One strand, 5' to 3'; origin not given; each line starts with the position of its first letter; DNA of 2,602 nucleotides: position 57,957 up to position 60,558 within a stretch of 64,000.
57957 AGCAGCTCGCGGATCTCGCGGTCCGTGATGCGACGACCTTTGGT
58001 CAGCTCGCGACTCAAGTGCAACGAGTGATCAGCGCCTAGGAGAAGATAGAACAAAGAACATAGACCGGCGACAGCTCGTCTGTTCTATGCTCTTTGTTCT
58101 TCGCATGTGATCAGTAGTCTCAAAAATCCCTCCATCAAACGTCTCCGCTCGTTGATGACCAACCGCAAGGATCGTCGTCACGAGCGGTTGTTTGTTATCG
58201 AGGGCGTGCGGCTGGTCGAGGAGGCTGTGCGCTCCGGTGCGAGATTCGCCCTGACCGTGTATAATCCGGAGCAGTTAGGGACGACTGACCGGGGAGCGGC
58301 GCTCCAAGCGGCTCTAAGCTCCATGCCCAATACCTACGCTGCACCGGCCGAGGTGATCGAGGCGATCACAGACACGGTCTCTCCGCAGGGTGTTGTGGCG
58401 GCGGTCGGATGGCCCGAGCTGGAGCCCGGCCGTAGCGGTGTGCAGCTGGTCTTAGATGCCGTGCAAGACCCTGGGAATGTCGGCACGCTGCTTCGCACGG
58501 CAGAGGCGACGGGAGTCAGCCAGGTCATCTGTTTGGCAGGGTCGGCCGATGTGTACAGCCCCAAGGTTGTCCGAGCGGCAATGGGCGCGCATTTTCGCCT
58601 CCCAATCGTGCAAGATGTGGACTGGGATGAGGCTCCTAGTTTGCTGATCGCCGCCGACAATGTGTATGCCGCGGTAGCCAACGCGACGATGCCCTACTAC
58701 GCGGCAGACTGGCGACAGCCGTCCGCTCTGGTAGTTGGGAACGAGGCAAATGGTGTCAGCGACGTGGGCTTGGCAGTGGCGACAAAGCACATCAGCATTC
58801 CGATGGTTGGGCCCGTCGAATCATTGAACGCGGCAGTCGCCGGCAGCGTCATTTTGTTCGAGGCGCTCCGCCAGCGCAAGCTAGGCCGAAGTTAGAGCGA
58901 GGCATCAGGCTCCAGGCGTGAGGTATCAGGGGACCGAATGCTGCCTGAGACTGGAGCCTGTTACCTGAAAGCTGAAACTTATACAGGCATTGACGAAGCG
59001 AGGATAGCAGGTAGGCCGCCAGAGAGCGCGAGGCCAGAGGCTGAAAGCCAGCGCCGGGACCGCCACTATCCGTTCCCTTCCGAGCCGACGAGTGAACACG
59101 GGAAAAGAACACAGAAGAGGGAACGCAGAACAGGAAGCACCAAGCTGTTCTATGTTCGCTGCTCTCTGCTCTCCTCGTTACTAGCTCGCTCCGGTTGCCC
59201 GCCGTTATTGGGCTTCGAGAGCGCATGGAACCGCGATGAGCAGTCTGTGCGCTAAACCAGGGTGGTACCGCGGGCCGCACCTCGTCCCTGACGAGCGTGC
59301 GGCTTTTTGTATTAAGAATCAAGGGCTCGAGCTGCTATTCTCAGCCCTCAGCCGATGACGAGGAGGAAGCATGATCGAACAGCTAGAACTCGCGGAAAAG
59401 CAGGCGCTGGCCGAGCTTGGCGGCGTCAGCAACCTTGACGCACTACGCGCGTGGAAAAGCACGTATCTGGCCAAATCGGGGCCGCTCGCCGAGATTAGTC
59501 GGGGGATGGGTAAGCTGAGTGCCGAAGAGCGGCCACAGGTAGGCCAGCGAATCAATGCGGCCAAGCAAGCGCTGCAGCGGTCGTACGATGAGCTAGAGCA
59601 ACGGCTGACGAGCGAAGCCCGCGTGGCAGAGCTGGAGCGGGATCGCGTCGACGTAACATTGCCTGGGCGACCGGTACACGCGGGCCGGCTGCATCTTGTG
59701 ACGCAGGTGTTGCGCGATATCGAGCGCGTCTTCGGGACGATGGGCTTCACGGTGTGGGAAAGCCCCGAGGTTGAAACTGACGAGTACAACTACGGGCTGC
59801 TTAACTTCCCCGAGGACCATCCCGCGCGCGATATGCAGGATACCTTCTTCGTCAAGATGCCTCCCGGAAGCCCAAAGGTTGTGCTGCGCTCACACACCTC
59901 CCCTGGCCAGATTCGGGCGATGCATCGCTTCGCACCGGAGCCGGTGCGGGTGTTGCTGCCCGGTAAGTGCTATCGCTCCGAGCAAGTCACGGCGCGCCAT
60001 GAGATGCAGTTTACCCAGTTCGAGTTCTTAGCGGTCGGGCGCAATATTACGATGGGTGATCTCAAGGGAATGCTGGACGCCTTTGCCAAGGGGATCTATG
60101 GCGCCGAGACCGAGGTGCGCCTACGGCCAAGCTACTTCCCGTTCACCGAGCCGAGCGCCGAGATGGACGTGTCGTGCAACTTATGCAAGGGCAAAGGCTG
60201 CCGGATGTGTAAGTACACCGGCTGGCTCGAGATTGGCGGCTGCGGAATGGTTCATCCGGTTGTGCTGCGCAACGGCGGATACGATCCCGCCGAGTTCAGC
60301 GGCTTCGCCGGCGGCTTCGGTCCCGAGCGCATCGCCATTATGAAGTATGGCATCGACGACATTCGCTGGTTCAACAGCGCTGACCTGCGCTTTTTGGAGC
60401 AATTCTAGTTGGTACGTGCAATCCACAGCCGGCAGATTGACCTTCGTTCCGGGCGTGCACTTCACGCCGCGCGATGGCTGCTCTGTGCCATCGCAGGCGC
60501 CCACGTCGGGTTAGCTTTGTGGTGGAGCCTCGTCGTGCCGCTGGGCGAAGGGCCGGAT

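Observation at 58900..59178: About 280-nt tract of locally phased heptanucleotide repeats fills the trmH-pheS spacer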

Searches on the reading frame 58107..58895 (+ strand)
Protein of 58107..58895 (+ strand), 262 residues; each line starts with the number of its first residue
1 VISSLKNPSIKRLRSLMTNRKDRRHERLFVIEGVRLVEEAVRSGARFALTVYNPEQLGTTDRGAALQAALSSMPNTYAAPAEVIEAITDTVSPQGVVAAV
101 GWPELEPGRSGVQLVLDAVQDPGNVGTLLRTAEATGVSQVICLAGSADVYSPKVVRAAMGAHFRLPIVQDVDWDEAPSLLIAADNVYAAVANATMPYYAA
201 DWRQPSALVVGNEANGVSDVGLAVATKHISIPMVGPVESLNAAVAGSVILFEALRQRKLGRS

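Call 52: search_protein_families(library=pfam, proteins=[window:58107-58895:+], max_evalue=0.001)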
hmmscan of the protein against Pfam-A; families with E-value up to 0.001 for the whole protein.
window:58107-58895:+ (262 aa): 4 families
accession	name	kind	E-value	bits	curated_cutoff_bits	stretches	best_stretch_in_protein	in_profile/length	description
PF00588.24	SpoU_methylase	-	1e-34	120.1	29.7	1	112-251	2-142/142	SpoU rRNA Methylase family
PF22435.1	MRM3-like_sub_bind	-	2.3e-17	63.6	27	1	7-98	1-84/84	MRM3-like substrate binding domain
PF08032.17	SpoU_sub_bind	-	4.1e-07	30.7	22.8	1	30-100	1-70/76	RNA 2'-O ribose methyltransferase substrate binding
PF22655.1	SpoU_sub_bind_like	-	0.00013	22.8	27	1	12-48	6-42/90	SpoU L30e-like domain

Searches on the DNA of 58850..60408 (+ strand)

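Call 5: search_rna_families(source=window, start=58850, end=59420, threshold=evalue, max_evalue=10, show_alignments=4)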
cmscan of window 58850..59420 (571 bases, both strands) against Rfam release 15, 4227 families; matches with E-value up to 10: 2.
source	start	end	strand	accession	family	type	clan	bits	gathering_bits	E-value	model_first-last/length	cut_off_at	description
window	58981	59292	+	RF00230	T-box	Cis-reg; leader;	-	50.6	93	3.5e-10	1-219/219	no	T-box leader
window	58898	58985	+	RF01383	GRIK4_3p_UTR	Gene;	-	14.3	38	4.8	1-94/94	no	GRIK4 3 prime UTR element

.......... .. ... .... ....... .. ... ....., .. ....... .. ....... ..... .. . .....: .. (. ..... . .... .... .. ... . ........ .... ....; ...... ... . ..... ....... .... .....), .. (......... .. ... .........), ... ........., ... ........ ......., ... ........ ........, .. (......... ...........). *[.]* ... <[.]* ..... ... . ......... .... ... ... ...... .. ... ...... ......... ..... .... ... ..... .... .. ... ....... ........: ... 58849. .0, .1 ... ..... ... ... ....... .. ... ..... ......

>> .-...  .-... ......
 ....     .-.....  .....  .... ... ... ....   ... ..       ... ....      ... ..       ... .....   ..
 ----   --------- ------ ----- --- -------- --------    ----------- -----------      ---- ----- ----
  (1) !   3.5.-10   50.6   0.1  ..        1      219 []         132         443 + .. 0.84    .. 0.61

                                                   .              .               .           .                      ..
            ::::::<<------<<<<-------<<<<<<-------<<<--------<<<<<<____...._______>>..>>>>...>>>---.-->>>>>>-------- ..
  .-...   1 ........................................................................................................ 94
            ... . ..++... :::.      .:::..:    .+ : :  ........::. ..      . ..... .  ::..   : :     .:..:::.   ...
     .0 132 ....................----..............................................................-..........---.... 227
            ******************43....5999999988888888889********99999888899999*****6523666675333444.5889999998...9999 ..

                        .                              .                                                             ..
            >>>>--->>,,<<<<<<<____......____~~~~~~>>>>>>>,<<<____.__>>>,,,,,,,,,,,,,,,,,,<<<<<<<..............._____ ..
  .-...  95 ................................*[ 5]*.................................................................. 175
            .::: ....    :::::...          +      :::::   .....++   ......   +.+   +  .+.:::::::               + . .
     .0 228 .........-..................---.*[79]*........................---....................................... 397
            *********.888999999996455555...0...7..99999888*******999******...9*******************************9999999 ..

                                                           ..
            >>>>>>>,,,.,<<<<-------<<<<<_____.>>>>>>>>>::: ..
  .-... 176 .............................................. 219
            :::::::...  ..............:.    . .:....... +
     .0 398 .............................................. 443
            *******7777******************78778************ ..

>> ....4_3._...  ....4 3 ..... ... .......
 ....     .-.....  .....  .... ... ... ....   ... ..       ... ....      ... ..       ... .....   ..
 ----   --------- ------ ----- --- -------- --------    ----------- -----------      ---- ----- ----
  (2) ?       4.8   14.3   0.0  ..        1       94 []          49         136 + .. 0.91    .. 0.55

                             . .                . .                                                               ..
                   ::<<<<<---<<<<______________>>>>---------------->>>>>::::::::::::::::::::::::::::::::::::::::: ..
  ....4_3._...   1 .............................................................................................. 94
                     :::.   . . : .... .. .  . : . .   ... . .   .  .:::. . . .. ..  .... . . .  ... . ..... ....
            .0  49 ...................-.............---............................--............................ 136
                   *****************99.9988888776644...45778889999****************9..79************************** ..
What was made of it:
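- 58986..59086 (+): T-box Stem I, with AG bulge at 59021-59025, distal loop GGCUGAAAGCC at 59039-59049 and specifier codon UUC (Phe) at 59073-59075. Call 5 (RF00230, full-length match).
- On T-box leader (RF00230): The window scores 50.6 bits with E = 3.5e-10, full-length over model positions 1-219 (call 5).
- RF00230 matches 58981-59292 over the whole model (1-219), E = 3.5e-10 (call 5).
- Tried and rejected: The E-value scan did (call 5).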

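Call 27: search_rna_families(sources=[L003, L004, L005, L006, L007, L008, L011], threshold=gathering)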
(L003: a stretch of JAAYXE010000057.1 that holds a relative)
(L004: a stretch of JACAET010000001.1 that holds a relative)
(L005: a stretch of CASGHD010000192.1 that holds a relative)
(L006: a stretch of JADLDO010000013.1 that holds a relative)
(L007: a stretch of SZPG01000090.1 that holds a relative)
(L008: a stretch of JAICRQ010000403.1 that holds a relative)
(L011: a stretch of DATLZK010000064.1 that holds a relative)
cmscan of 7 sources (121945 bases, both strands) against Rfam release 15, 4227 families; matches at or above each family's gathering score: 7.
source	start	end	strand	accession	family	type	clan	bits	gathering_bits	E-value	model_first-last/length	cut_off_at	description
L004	7937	8220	+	RF00230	T-box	Cis-reg; leader;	-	106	93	4.2e-22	1-219/219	no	T-box leader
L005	9634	9904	+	RF00230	T-box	Cis-reg; leader;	-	104.3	93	1.1e-21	1-219/219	no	T-box leader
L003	9691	9965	+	RF00230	T-box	Cis-reg; leader;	-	103.4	93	2e-21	1-219/219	no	T-box leader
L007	9633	9900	+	RF00230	T-box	Cis-reg; leader;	-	102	93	4.5e-21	1-219/219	no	T-box leader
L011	9632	9921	+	RF00230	T-box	Cis-reg; leader;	-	99.9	93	1.5e-20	1-219/219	no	T-box leader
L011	18700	18785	-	RF00005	tRNA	Gene; tRNA;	CL00001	64.4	29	2e-11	1-71/71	no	tRNA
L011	18533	18623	-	RF00005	tRNA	Gene; tRNA;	CL00001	55.7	29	5.1e-09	1-71/71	no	tRNA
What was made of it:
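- On T-box leader (RF00230): More distant Chloroflexota orthologues score 100-106 bits (call 27).
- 5 of 7 Chloroflexota relatives score 100-106 bits, above the gathering score, directly upstream of pheS (call 27).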

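Call 47: search_rna_families(sources=[L083, L085, L089], threshold=evalue, max_evalue=0.001)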
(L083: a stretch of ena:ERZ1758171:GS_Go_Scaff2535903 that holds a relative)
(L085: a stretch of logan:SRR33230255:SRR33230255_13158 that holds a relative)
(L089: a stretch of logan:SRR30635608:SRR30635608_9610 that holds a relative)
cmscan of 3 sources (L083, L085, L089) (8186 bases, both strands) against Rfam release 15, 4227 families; matches with E-value up to 0.001: 2.
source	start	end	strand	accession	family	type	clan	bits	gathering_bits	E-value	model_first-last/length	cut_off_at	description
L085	683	996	+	RF00230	T-box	Cis-reg; leader;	-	48.3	93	2e-08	1-219/219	no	T-box leader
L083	601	904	+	RF00230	T-box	Cis-reg; leader;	-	39.6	93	3.6e-06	1-219/219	no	T-box leader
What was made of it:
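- On T-box leader (RF00230): Close relatives score 40-48 bits (call 47).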

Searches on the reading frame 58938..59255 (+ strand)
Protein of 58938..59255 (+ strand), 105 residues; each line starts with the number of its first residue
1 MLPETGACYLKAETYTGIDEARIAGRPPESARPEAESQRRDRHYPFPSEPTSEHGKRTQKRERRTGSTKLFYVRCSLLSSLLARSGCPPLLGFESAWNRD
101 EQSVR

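Call 52: search_protein_families(library=pfam, proteins=[window:58938-59255:+], max_evalue=0.001)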
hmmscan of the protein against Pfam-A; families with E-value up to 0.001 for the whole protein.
window:58938-59255:+ (105 aa): 0 families
